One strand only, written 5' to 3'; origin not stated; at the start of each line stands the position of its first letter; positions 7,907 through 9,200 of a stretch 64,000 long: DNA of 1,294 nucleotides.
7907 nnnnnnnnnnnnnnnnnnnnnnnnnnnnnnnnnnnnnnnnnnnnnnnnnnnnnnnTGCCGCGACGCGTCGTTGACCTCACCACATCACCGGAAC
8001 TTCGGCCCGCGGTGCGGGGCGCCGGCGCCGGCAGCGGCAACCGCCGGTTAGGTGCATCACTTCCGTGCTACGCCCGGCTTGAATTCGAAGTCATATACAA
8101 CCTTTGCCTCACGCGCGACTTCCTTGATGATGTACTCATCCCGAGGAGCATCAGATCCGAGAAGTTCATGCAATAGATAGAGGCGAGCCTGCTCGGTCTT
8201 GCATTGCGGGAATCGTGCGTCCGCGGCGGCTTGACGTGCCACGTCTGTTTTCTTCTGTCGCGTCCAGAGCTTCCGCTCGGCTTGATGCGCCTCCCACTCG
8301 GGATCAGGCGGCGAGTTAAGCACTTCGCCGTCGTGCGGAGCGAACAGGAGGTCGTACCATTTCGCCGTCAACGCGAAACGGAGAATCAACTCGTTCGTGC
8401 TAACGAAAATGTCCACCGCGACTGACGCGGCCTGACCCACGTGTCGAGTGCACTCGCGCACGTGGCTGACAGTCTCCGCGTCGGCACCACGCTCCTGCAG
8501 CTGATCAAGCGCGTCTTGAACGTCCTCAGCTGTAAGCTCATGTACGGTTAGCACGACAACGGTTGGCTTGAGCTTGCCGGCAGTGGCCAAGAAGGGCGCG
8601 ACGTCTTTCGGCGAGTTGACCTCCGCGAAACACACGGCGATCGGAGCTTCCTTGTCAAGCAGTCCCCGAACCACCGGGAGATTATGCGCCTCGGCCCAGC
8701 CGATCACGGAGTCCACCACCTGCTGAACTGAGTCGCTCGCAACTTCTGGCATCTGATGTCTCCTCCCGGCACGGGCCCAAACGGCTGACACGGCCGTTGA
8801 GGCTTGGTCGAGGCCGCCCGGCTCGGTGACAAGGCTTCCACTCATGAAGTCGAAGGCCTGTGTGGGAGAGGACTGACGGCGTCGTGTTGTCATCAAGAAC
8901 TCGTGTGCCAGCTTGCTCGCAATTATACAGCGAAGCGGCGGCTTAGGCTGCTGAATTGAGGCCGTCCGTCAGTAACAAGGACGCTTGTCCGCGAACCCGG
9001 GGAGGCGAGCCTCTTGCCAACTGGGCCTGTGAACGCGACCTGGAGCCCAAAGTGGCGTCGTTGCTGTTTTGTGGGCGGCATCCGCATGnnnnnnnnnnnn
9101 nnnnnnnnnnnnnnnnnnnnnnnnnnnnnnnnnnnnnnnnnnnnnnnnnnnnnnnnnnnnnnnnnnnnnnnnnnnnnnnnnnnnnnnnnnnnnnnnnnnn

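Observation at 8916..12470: The three minus-strand units of the island each begin with a paralogous ~20-100-nt element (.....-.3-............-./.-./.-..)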

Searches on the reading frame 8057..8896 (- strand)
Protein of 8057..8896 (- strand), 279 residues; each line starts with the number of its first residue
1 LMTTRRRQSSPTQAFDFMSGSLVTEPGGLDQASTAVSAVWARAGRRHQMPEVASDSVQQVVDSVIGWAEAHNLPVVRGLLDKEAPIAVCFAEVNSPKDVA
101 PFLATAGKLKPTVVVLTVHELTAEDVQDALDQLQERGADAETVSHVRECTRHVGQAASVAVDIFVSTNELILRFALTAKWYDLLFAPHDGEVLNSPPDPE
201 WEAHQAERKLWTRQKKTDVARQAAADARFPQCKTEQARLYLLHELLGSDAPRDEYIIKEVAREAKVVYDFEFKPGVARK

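Call 6: search_protein_families(library=pfam, proteins=[window:8057-8896:-], max_evalue=0.01)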
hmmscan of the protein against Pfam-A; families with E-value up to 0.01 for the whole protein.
window:8057-8896:- (279 aa): 0 families

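Call 17: search_protein_families(library=padloc, proteins=[window:8057-8896:-], max_evalue=0.001)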
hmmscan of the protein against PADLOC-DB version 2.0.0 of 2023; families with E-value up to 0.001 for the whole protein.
window:8057-8896:- (279 aa): 0 families

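Call 26: find_homologous_proteins(query=window:8057-8893:-, max_evalue=0.00001)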
Query window:8057-8893:- (278 aa): 2 proteins with E <= 0.00001 among 2155 candidates.
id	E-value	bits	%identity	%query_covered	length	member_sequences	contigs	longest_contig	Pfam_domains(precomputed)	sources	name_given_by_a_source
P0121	2.8e-169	579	100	94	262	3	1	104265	-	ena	-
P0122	7.5e-76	273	50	98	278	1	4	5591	-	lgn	-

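Call 30: find_encoding_contigs(protein=P0122, flank=6000, max_places=4)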
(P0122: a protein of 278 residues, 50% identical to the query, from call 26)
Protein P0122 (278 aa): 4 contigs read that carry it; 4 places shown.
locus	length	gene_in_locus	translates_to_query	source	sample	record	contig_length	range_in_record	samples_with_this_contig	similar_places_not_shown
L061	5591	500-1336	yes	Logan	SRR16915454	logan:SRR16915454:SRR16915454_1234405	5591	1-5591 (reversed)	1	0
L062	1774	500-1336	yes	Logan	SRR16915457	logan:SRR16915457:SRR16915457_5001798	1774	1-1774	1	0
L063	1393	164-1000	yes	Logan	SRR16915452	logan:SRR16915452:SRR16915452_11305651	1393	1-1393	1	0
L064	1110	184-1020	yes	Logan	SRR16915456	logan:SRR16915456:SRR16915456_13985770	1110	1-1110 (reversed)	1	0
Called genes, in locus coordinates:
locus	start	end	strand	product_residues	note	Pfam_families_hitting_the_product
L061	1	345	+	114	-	?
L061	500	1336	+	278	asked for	-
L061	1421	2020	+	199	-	-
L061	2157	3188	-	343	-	-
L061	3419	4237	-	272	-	-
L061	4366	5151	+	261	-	PF13384:HTH_23 (weak)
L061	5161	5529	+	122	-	-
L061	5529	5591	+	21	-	?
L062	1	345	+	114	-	?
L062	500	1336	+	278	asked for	-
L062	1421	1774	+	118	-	?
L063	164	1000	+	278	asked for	-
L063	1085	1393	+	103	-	?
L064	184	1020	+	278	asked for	-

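Call 60: search_protein_families(library=pfam, proteins=[window:8057-8893:-], max_evalue=5)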
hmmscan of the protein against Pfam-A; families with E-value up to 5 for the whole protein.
window:8057-8893:- (278 aa): 1 family
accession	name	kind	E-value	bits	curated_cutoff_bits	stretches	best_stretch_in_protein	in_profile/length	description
PF22022.2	Phage_int_M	-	0.045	14.4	27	1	106-157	30-80/96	Phage integrase central domain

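Call 67: search_solved_structures(query=window:8057-8893:-, max_evalue=1)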
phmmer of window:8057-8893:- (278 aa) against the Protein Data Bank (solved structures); distinct sequences matched with E-value up to 1: 0.

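Call 78: predict_structure(alignment_id=A4)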
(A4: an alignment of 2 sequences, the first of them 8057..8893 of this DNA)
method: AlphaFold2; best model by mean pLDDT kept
length: 278 residues; sequences in the alignment: 2
mean_pLDDT: 58.5   pTM: 0.47
mean pLDDT of the five models: 58.5, 57.1, 53.4, 45.6, 42.6
residues with pLDDT >= 90: 5; 70-90: 99; 50-70: 81; < 50: 93
segments of 3 or more residues with pLDDT < 50: 1-17, 19-51, 80-82, 186-197, 249-253, 262-278
pLDDT, mean of each block of 10 residues (from residue 1): 29 38 28 22 33 74 90 72 55 76 81 82 82 77 80 82 68 75 51 40 53 57 61 55 56 51 38 26
secondary structure, 60 per line:
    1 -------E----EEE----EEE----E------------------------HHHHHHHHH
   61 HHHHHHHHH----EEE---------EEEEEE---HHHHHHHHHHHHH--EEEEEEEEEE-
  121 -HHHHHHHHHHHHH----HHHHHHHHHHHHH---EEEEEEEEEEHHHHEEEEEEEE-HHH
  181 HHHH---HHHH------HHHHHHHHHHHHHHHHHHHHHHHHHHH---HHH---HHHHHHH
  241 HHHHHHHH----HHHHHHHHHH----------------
elements in order: E13-15 E20-22 H52-69 E74-76 E86-91 H95-107 E110-119 H122-134 H139-151 E155-164 H165-168 E169-176 H178-184 H188-191 H198-224 H234-248 H253-262

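Call 81: fold_search(model_id=the predicted structure, library=pdb)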
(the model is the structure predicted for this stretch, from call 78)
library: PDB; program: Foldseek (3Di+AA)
matches with E <= 10: 312; with E <= 0.001: 0
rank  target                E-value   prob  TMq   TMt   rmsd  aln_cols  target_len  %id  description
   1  8cyk_A                5.4e-02  0.18  0.11  0.21  15.6       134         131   10  Crystal structure of hallucinated protein HALC1_878 (released 2022-09-28)
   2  8cyk_B                6.8e-02  0.20  0.11  0.21  15.5       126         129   10  Crystal structure of hallucinated protein HALC1_878 (released 2022-09-28)
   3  7zm7_G                4.0e-01  0.20  0.17  0.20  15.7       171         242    6  CryoEM structure of mitochondrial complex I from Chaetomium thermophilum (inhibited by DDM) (released 2022-11-30)
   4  4biy_D                4.3e-01  0.41  0.18  0.22   8.4       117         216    8  Crystal structure of CpxAHDC (monoclinic form 2) (released 2014-02-12)
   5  9ihp_C                4.6e-01  0.12  0.15  0.17  14.2       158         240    8  Open state without NUQM and with flavoprotein (classification state 3) of Pichia pastoris mitochondrial complex I in c (released 2025-10-15)
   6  4had_B                4.8e-01  0.20  0.16  0.14  12.3       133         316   14  Crystal structure of probable oxidoreductase protein from Rhizobium etli CFN 42 (released 2012-10-10)
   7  8f5z_B                4.8e-01  0.14  0.16  0.06   8.3       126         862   10  Composite map of CryoEM structure of Arabidopsis thaliana phytochrome A (released 2023-06-28)
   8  9qw7_A                5.2e-01  0.04  0.12  0.10  19.8       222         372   10  The crystal structure of the adenyly transferase domain of Candida glabrata tRNA ligase (released 2025-09-17)
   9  8hcr_J                5.5e-01  0.06  0.09  0.16  19.1       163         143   15  Cryo-EM structure of the Mycobacterium tuberculosis cytochrome bcc:aa3 supercomplex and a novel inhibitor targeting su (released 2023-05-03)
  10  4gkr_A                7.0e-01  0.04  0.11  0.10  16.1       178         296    8  Structure of the C-terminal motor domain of Kar3 from Candida glabrata (released 2012-10-03)
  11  6aj6_A                7.0e-01  0.02  0.11  0.08  22.6       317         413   11  Crystal structure of Trypanosoma brucei glycosomal isocitrate dehydrogenase in complex with NADP+ (released 2019-08-28)
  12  6gcs_G                8.4e-01  0.11  0.17  0.20  15.2       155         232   10  Cryo-EM structure of respiratory complex I from Yarrowia lipolytica (released 2018-10-10)
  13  4had_A                8.9e-01  0.14  0.16  0.14  12.5       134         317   15  Crystal structure of probable oxidoreductase protein from Rhizobium etli CFN 42 (released 2012-10-10)
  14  6rfr_G                1.0e+00  0.12  0.18  0.20  15.1       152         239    9  Cryo-EM structure of respiratory complex I from Yarrowia lipolytica at 3.2 A resolution (released 2019-12-11)
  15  9hjm_H                1.3e+00  0.12  0.08  0.05   1.4        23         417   13  Porphyromonas gingivalis BAM complex (released 2025-11-19)
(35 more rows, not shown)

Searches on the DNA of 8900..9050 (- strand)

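Call 48: search_dna_similar(query=window:8900-9050:-, collection=plasmids, mode=distant, max_evalue=0.01, max_rows=10)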
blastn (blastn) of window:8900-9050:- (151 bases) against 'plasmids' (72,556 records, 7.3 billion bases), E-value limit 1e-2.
No match.

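Call 49: search_dna_similar(query=window:8900-9050:-, collection=phages, mode=distant, max_evalue=0.01, max_rows=10)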
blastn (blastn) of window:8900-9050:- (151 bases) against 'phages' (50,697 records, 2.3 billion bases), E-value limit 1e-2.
No match.
